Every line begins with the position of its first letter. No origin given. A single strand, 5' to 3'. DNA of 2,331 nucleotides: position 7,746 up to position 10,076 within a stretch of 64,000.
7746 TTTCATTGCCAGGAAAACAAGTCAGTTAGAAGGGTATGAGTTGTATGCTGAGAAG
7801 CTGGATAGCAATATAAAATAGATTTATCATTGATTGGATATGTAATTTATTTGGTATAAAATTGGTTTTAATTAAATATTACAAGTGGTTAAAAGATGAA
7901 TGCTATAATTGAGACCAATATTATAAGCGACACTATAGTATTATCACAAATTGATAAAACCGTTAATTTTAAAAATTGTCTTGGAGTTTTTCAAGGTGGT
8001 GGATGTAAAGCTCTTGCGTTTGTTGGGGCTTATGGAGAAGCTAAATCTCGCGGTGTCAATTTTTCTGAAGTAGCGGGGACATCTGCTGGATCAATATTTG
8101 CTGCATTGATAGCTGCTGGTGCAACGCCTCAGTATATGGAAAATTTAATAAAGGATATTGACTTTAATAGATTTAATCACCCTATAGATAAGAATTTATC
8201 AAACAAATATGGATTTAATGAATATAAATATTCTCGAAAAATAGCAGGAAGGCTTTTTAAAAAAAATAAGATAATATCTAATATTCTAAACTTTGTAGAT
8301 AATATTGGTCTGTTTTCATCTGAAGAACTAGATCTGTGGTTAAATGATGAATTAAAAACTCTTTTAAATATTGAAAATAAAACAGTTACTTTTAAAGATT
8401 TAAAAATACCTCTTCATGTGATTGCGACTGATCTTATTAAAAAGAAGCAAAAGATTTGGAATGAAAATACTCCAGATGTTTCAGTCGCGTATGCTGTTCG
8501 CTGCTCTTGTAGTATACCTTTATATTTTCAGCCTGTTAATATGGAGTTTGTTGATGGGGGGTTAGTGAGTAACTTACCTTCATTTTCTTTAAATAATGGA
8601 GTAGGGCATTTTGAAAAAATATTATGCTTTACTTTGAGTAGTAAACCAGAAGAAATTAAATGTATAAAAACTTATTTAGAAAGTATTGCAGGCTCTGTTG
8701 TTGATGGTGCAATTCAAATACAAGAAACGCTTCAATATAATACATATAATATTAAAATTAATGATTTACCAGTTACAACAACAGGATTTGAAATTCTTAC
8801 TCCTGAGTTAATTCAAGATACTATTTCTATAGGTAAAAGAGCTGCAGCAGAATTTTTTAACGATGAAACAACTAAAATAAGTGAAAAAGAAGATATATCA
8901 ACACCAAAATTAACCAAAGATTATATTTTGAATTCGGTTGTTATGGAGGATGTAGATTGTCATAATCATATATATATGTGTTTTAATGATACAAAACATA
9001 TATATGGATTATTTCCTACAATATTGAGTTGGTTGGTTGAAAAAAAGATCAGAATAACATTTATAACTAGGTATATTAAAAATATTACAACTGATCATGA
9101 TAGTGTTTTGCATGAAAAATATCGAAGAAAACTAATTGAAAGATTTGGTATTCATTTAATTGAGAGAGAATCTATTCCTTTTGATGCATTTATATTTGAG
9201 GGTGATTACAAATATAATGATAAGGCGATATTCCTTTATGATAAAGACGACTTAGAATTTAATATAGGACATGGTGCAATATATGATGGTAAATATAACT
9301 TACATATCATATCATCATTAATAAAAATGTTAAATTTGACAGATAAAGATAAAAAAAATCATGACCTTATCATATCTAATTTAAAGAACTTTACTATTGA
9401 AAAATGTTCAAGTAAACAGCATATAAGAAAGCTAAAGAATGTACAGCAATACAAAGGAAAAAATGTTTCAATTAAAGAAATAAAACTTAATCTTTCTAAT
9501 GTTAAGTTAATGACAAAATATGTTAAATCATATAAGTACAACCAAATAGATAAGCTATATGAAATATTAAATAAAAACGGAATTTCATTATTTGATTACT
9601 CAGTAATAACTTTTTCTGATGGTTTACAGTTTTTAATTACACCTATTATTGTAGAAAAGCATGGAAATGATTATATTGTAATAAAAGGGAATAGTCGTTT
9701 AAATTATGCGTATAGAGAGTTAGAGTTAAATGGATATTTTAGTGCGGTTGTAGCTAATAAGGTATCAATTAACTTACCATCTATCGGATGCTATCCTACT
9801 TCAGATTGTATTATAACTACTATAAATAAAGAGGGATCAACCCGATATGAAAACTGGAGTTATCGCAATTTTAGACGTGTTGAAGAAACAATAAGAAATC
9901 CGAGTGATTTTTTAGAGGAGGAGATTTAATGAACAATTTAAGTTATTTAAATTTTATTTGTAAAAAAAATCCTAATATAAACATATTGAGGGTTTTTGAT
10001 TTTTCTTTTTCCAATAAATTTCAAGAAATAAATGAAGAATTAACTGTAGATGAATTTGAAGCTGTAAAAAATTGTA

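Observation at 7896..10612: Two-gene cassette I cannot place in a known system: patatin / unknown domain / ParB-Srx-like fusion, coupled to a 227-aa protein with primase-polymerase-like motif spacing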

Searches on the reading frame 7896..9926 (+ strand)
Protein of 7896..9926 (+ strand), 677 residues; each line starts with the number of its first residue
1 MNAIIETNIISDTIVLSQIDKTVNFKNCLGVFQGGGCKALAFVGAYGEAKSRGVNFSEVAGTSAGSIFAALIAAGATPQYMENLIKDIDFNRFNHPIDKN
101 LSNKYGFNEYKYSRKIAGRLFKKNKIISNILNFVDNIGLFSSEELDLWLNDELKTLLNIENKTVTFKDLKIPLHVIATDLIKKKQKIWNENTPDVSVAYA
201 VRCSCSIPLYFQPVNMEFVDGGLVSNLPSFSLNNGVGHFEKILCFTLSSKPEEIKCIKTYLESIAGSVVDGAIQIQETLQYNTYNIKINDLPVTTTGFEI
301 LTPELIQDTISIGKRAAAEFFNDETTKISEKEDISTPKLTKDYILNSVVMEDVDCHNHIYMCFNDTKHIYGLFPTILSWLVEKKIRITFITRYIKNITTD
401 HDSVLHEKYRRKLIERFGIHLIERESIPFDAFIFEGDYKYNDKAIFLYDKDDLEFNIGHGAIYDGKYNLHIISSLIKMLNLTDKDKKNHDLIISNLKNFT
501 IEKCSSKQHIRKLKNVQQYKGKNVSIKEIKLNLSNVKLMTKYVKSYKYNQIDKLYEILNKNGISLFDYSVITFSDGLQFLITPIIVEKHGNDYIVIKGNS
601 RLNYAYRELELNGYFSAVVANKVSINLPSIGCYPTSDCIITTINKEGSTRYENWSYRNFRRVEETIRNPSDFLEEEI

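Call 7: search_protein_families(library=pfam, proteins=[window:7896-9926:+], max_evalue=1)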
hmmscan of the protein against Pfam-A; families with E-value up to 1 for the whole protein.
window:7896-9926:+ (677 aa): 3 families
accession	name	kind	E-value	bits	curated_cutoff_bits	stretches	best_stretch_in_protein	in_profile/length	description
PF01734.28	Patatin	-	2.6e-25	90.2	27.7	1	31-228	2-186/191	Patatin-like phospholipase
PF21015.2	Ybfg_C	-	0.018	15.4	27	0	239-289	65-116/148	Ybfg C-terminal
PF18783.7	IPU_b_solenoid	-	0.46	11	30.2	1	391-409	15-33/33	Isopullulanase beta-solenoid repeat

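Call 8: search_protein_families(library=padloc, proteins=[window:7896-9926:+], max_evalue=1)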
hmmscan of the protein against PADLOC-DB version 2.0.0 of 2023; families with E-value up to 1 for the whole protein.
window:7896-9926:+ (677 aa): 3 families
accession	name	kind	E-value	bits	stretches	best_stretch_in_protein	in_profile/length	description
PDLC00758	Effector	-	7e-09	33.4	1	53-230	38-190/331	Phospholipase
PDLC00757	Effector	-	1.8e-06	25.5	1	55-230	43-195/331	Phospholipase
PDLC00755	Effector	-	0.001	16.3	1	34-84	18-73/311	Phospholipase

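Call 9: search_protein_families(library=ncbifam, proteins=[window:7896-9926:+], max_evalue=1)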
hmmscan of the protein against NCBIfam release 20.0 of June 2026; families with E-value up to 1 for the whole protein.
window:7896-9926:+ (677 aa): 5 families
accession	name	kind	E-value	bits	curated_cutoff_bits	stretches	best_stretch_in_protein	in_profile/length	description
NF043045.1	T4SS_VpdC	equivalog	1.4e-11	43.2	1000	1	31-229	309-503/880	Dot/Icm T4SS effector VpdC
NF007623.0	PRK10279.1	equivalog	0.00023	20.4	272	1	166-236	102-170/301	patatin-like phospholipase RssA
NF041079.1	CBASS_lipase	equivalog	0.0012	18.1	200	1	119-231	70-183/317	CBASS cGAMP-activated phospholipase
NF053870.1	DS2_1_antiphage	equivalog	0.0051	16.2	400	1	34-83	7-61/299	anti-phage phospholipase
NF004497.0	PRK05844.1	equivalog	0.15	11.7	243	1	430-560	33-160/186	pyruvate flavodoxin oxidoreductase subunit gamma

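Call 13: find_homologous_proteins(query=window:7896-9926:+)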
Query window:7896-9926:+ (677 aa): 485 proteins with E <= 0.001 among 8000 candidates; the best 120 are listed.
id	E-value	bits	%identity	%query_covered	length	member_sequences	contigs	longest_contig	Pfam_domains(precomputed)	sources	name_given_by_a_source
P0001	0.0e+0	1502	98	100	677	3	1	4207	PF01734.28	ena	-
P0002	0.0e+0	1022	69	97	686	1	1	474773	PF01734.28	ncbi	ncbi:TPA: patatin-like phospholipase family protein [Photobacterium damselae]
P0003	9.9e-278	941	63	97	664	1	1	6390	PF01734.28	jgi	jgi:predicted acylesterase/phospholipase RssA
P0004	3.1e-273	926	63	97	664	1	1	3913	PF01734.28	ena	-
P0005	7.2e-267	905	61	97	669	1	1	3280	PF01734.28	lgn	-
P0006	3.8e-245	833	58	97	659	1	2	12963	PF01734.28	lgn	-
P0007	1.8e-244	831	59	96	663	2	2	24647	PF01734.28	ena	-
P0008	2.1e-244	831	57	97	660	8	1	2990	PF01734.28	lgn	-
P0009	4.0e-243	827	59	96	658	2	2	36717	PF01734.28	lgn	-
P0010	3.8e-239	813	56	96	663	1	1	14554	PF01734.28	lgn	-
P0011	3.6e-238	810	58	97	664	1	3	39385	PF01734.28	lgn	-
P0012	7.5e-238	809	58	97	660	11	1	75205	PF01734.28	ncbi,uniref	ncbi:patatin-like phospholipase family protein [Vibrio sp. 10N.222.49.A3]|uniref:patatin-like phosph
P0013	3.1e-226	771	54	96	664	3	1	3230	PF01734.28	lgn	-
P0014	1.3e-220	752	53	97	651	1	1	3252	PF01734.28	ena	-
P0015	6.7e-192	657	50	97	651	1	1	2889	PF01734.28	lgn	-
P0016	6.7e-191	654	48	97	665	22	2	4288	PF01734.28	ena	-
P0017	7.3e-189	647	48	97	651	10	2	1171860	PF01734.28,PF24402.2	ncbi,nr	ncbi:patatin-like phospholipase family protein [Vibrio metschnikovii]|nr:patatin-like phospholipase 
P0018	1.1e-184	633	49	96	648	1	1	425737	PF01734.28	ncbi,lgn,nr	ncbi:patatin-like phospholipase [Phytobacter diazotrophicus]|nr:patatin-like phospholipase [Phytobac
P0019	4.9e-184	631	49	97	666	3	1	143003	PF01734.28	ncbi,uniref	ncbi:patatin-like phospholipase family protein [Vibrio atlanticus]|uniref:Patatin-like phospholipase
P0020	5.1e-184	631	48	97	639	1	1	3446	PF01734.28,PF24402.2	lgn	-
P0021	1.3e-183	630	47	97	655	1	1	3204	PF01734.28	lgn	-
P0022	2.3e-183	629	48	96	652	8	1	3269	PF01734.28,PF24402.2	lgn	-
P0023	7.9e-179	614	45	96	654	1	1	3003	PF01734.28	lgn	-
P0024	8.6e-177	607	47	97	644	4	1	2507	PF01734.28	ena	-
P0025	1.5e-176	607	48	96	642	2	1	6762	PF01734.28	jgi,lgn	jgi:predicted acylesterase/phospholipase RssA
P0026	5.5e-176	605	46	97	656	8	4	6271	PF01734.28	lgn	-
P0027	1.8e-173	596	47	97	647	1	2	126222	PF01734.28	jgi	-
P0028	1.5e-171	590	47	97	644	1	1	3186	PF01734.28,PF24402.2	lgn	-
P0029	2.2e-141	490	41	96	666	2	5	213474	PF01734.28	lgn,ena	-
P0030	3.6e-140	486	39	96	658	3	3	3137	PF01734.28,PF24402.2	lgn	-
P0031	2.3e-138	480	39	96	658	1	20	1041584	PF01734.28,PF24402.2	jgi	jgi:predicted acylesterase/phospholipase RssA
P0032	7.6e-138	479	40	97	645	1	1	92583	PF01734.28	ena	-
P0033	9.4e-134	465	38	99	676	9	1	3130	PF01734.28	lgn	-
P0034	3.2e-133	463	38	95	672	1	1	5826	PF01734.28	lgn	-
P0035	4.3e-133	463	38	96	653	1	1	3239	PF01734.28,PF24402.2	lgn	-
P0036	2.2e-132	461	39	96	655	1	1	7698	PF01734.28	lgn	-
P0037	5.6e-132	459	36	97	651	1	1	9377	PF01734.28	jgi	jgi:predicted acylesterase/phospholipase RssA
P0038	2.5e-131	457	38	96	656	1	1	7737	PF01734.28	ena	-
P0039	2.9e-130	454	38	97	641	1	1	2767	PF01734.28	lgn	-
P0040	2.1e-128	448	38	97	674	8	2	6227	PF01734.28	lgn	-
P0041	9.0e-128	445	36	96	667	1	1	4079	PF01734.28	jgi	jgi:predicted acylesterase/phospholipase RssA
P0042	5.4e-127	443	38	96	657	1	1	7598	PF01734.28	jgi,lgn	jgi:hypothetical protein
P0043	4.2e-126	440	38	97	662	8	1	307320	PF01734.28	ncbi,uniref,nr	ncbi:patatin-like phospholipase family protein [Pseudomonas fluorescens]|uniref:patatin-like phospho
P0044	1.4e-125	438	37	96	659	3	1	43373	PF01734.28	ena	-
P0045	2.6e-125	437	37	96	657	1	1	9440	PF01734.28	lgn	-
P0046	6.6e-125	436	37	96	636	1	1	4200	PF01734.28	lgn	-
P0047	2.1e-124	434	37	96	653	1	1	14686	PF01734.28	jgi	jgi:hypothetical protein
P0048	2.9e-124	434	37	96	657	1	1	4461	PF01734.28,PF24402.2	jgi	jgi:predicted acylesterase/phospholipase RssA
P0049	5.6e-123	430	37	97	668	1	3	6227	PF01734.28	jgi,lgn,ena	-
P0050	1.2e-122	429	37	97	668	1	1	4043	PF01734.28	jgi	-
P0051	2.4e-122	427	37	96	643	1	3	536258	PF01734.28,PF24402.2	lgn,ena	-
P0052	1.2e-121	425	37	96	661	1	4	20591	PF01734.28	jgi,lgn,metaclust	metaclust:\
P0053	3.9e-121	423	37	96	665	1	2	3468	PF01734.28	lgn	-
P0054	2.4e-120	421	37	96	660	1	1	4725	PF01734.28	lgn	-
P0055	1.3e-119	418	36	97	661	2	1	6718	PF01734.28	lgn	-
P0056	2.8e-118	414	37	96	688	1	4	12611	PF01734.28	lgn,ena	-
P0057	1.1e-117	412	37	96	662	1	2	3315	PF01734.28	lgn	-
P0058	2.3e-116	408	37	96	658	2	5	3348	PF01734.28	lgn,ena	-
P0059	9.4e-112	392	36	96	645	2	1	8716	PF01734.28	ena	-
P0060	4.3e-111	390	35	97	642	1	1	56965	PF01734.28,PF24402.2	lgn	-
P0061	5.2e-110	387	36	96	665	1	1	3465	PF01734.28,PF24402.2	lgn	-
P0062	1.5e-109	385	36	97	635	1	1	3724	PF01734.28,PF24402.2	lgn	-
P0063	1.9e-108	382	44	66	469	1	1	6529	PF01734.28,PF24402.2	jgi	jgi:predicted acylesterase/phospholipase RssA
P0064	9.6e-108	379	34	97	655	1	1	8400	PF01734.28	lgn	-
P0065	1.1e-107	379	34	96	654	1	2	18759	PF01734.28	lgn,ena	-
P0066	2.4e-107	378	37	97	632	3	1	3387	PF01734.28,PF24402.2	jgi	jgi:Predicted esterase of the alpha-beta hydrolase superfamily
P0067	1.5e-106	375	35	96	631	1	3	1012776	PF01734.28,PF24402.2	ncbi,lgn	-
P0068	1.6e-106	375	34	97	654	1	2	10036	PF01734.28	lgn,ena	-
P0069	1.7e-106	375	34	97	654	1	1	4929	PF01734.28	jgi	-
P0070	2.0e-106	375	34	96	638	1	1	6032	PF01734.28,PF24402.2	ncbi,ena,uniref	ncbi:patatin-like phospholipase family protein [Mucilaginibacter sp.]|uniref:patatin-like phospholip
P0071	2.2e-106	375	34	97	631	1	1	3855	PF01734.28,PF24402.2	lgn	-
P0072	4.1e-106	374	36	97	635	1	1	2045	PF01734.28,PF24402.2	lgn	-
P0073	9.5e-106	373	35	96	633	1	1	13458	PF01734.28,PF24402.2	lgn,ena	-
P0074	3.0e-105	371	35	96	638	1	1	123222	PF01734.28,PF24402.2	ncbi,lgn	-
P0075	1.6e-104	369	33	96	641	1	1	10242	PF01734.28,PF24402.2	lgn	-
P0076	2.5e-104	368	35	96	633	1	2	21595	PF01734.28,PF24402.2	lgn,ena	-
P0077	3.6e-104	367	36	96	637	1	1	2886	PF01734.28,PF24402.2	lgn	-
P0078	1.8e-103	365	36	97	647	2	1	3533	PF01734.28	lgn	-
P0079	5.7e-103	363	34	97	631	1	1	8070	PF01734.28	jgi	jgi:predicted acylesterase/phospholipase RssA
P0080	9.9e-103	363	35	96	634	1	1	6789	PF01734.28,PF24402.2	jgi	jgi:predicted acylesterase/phospholipase RssA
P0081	1.9e-102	362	35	96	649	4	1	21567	PF01734.28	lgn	-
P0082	2.2e-102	362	34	96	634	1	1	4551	PF01734.28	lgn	-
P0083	8.5e-102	360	35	96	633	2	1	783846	PF01734.28,PF24402.2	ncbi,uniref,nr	ncbi:patatin-like phospholipase family protein [Pedobacter sp. MR2016-24]|uniref:patatin-like phosph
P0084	9.7e-102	359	35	97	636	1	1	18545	PF01734.28,PF24402.2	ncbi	-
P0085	2.9e-101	358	35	96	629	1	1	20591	PF01734.28,PF24402.2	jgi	jgi:predicted acylesterase/phospholipase RssA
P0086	4.1e-101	357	35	95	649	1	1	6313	PF01734.28,PF24402.2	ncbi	-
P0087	6.6e-101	357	34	96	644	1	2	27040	PF01734.28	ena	-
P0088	1.8e-100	355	35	96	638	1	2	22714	PF01734.28,PF24402.2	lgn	-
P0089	1.0e-99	353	34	97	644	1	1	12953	PF01734.28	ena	-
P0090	1.2e-99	352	35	97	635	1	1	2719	PF01734.28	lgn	-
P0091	1.4e-99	352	34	96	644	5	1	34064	PF01734.28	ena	-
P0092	3.5e-99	351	34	97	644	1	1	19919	PF01734.28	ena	-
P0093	6.4e-99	350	33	96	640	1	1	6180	PF01734.28,PF24402.2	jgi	jgi:predicted acylesterase/phospholipase RssA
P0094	4.9e-98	347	34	96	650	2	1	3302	PF01734.28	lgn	-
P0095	5.1e-98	347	35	96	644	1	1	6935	PF01734.28,PF24402.2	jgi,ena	-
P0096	6.7e-98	347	34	96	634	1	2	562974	PF01734.28,PF24402.2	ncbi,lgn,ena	-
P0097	3.0e-97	345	33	97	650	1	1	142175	PF01734.28,PF24402.2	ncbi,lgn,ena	-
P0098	6.7e-97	343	34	96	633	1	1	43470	PF01734.28,PF24402.2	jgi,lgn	jgi:predicted acylesterase/phospholipase RssA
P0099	7.1e-96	340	32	96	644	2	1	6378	PF01734.28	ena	-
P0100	7.1e-96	340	34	96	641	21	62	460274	PF01734.28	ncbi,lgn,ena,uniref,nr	ncbi:patatin-like phospholipase family protein [Parabacteroides johnsonii]|uniref:patatin-like phosp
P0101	1.1e-95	339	33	96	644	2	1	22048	PF01734.28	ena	-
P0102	1.4e-95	339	33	96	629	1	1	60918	PF01734.28,PF24402.2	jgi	jgi:predicted acylesterase/phospholipase RssA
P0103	1.2e-94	336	34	97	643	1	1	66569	PF01734.28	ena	-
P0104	1.4e-94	336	39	67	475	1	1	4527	PF01734.28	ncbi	-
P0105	3.5e-94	334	34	97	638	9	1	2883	PF01734.28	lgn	-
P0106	2.6e-93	332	34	96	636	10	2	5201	PF01734.28,PF24402.2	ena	-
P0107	4.3e-93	331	34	96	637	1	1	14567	PF01734.28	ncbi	-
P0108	4.8e-93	331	32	95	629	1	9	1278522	PF01734.28,PF24402.2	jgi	jgi:predicted acylesterase/phospholipase RssA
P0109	5.2e-93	331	32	96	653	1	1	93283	PF01734.28,PF24402.2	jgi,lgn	jgi:predicted acylesterase/phospholipase RssA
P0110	1.3e-92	329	38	77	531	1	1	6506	PF01734.28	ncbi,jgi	jgi:predicted acylesterase/phospholipase RssA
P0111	6.7e-92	327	33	97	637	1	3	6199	PF01734.28,PF24402.2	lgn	-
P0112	1.1e-91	326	34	97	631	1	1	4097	PF01734.28,PF24402.2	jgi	-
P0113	1.1e-91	326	32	95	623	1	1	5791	PF01734.28,PF24402.2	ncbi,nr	ncbi:MAG: patatin-like phospholipase family protein [Planctomycetota bacterium]|nr:patatin-like phos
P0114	1.4e-91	326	35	97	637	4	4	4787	PF01734.28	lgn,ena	-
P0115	1.4e-91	326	33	96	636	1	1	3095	PF01734.28,PF24402.2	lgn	-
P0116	1.5e-91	326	33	97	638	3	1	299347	PF01734.28,PF24402.2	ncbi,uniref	ncbi:putative acylesterase/phospholipase RssA [Bradyrhizobium sp. S3.3.6]|uniref:patatin-like phosph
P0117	2.6e-91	325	33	96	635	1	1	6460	PF01734.28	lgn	-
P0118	3.5e-91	325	33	96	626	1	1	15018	PF01734.28,PF24402.2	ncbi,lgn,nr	ncbi:MAG: hypothetical protein EOO15_05785 [Chitinophagaceae bacterium]|nr:MAG: hypothetical protein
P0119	4.4e-91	324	32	97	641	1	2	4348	PF01734.28,PF24402.2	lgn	-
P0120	6.7e-91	324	35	86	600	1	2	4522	PF01734.28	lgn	-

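Call 14: search_protein_families(library=pfam, proteins=[P0017, P0031, P0083, P0116, P0002], max_evalue=0.1)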
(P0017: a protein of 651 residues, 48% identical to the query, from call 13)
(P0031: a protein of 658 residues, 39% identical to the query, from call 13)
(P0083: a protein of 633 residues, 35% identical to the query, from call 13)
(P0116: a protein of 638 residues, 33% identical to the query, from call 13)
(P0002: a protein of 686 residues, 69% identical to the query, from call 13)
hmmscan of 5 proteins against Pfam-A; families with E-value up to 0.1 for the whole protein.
P0017 (651 aa): 2 families
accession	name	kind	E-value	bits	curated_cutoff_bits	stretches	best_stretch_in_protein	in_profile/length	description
PF01734.28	Patatin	-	2.4e-26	93.6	27.7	1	15-209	2-188/191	Patatin-like phospholipase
PF24402.1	iHKD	-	8.3e-07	29.6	27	1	347-455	2-110/111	Inactive HKD-Rease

P0031 (658 aa): 4 families
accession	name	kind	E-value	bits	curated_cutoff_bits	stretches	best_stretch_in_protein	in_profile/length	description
PF01734.28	Patatin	-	4.2e-25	89.5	27.7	1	14-209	2-186/191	Patatin-like phospholipase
PF24402.1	iHKD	-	1.9e-05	25.2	27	1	354-437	1-77/111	Inactive HKD-Rease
PF24392.2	Parb-CE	-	0.018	15.5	23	1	490-570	12-93/147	ParB CE domain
PF18332.7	XRN1_D1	-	0.049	13.8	26.2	0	309-418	44-147/191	Exoribonuclease Xrn1 D1 domain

P0083 (633 aa): 2 families
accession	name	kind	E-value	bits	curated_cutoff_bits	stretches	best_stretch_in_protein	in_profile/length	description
PF01734.28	Patatin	-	2.3e-27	96.9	27.7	1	14-200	2-186/191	Patatin-like phospholipase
PF24402.1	iHKD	-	3.5e-11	43.6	27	1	344-445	1-106/111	Inactive HKD-Rease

P0116 (638 aa): 3 families
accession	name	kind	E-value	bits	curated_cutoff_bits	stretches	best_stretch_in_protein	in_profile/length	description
PF01734.28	Patatin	-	3.3e-25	89.9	27.7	1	15-204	2-190/191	Patatin-like phospholipase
PF24402.1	iHKD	-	5.9e-07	30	27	1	346-453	1-110/111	Inactive HKD-Rease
PF24392.2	Parb-CE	-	0.099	13.1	23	0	483-593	17-133/147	ParB CE domain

P0002 (686 aa): 1 family
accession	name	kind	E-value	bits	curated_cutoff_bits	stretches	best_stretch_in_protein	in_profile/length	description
PF01734.28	Patatin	-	1.7e-28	100.5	27.7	1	39-237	2-186/191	Patatin-like phospholipase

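Call 38: find_encoding_contigs(protein=P0043, flank=8000, max_places=2)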
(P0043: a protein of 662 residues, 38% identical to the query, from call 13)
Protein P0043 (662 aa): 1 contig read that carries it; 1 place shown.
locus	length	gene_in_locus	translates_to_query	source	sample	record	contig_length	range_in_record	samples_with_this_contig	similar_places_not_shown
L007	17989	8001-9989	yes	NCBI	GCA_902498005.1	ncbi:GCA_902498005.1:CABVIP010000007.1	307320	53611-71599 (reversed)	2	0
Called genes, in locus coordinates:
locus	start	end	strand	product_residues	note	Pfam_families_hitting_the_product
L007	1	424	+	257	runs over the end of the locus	PF00005:ABC_tran, PF02463:SMC_N, PF13304:AAA_21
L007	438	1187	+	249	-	PF00497:SBP_bac_3, PF10613:Lig_chan-Glu_bd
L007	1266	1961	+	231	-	PF00528:BPD_transp_1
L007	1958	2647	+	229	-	PF00528:BPD_transp_1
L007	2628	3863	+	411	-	PF13679:Methyltransf_32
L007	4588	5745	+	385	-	PF01637:ATPase_2 (weak), PF13173:AAA_14 (faint), PF13401:AAA_22 (weak)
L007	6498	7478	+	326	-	PF12835:Integrase_1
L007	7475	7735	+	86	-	-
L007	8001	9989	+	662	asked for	PF01734:Patatin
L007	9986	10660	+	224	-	PF24387:AEP-like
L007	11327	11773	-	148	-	-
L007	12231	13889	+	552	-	PF13238:AAA_18 (faint), PF00383:dCMP_cyt_deam_1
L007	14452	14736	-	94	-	PF15731:MqsA_antitoxin (weak), PF13560:HTH_31 (weak), PF20432:Xre-like-HTH (weak), PF01381:HTH_3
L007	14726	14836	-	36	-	-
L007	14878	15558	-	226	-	PF08808:RES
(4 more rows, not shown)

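Call 40: find_encoding_contigs(protein=P0100, flank=8000, max_places=2)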
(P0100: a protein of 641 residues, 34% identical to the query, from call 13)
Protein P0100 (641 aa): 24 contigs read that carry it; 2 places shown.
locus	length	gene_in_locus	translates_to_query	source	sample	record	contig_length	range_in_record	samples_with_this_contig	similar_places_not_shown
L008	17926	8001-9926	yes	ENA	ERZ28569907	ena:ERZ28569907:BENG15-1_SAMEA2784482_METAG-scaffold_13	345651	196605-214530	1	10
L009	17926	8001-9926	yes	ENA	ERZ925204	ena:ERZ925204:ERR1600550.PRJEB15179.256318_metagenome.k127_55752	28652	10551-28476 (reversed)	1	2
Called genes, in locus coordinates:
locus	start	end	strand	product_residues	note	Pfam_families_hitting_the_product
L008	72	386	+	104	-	-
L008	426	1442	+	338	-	PF02733:Dak1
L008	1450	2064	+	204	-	PF02734:Dak2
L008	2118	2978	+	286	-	PF01791:DeoC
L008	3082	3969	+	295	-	PF22701:Mala_s_1-like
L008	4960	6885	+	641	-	PF00106:adh_short (weak), PF01073:3Beta_HSD, PF01370:Epimerase, PF02719:Polysacc_synt_2, PF04321:RmlD_sub_bind, PF08659:KR, PF16363:GDP_Man_Dehyd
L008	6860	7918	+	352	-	PF03372:Exo_endo_phos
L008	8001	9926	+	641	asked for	PF01734:Patatin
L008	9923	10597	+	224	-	PF24387:AEP-like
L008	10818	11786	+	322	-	PF01073:3Beta_HSD, PF01370:Epimerase, PF02719:Polysacc_synt_2, PF07993:NAD_binding_4 (faint), PF13460:NAD_binding_10 (weak), PF16363:GDP_Man_Dehyd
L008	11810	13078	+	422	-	PF03721:UDPG_MGDP_dh_N, PF00984:UDPG_MGDP_dh, PF03720:UDPG_MGDP_dh_C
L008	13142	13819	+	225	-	PF08942:DUF1919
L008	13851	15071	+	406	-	-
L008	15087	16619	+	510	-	-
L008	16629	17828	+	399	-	PF09587:PGA_cap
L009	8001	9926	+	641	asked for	PF01734:Patatin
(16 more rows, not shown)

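Call 41: find_encoding_contigs(protein=P0116, flank=8000, max_places=2)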
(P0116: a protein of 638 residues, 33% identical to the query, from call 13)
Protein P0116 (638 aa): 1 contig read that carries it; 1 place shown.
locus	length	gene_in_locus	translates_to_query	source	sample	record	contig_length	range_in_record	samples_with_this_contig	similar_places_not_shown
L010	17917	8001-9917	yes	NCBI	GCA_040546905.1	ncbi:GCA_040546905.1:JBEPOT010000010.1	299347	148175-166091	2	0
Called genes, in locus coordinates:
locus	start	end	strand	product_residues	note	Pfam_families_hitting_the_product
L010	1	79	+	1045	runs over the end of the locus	PF00873:ACR_tran, PF03176:MMPL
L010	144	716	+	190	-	PF06776:IalB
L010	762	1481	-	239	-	PF00005:ABC_tran, PF13304:AAA_21 (faint)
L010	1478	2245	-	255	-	PF00005:ABC_tran, PF12399:BCA_ABC_TP_C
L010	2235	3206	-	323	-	PF02653:BPD_transp_2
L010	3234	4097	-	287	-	PF02653:BPD_transp_2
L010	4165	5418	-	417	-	PF13433:Peripla_BP_5, PF13458:Peripla_BP_6, PF01094:ANF_receptor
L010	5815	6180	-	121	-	PF07237:DUF1428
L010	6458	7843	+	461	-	PF20172:DUF6538, PF00589:Phage_integrase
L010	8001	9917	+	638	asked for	PF01734:Patatin, PF24402:iHKD (weak)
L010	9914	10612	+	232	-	PF24387:AEP-like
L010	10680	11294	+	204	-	-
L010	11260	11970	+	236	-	-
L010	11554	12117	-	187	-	-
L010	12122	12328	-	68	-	-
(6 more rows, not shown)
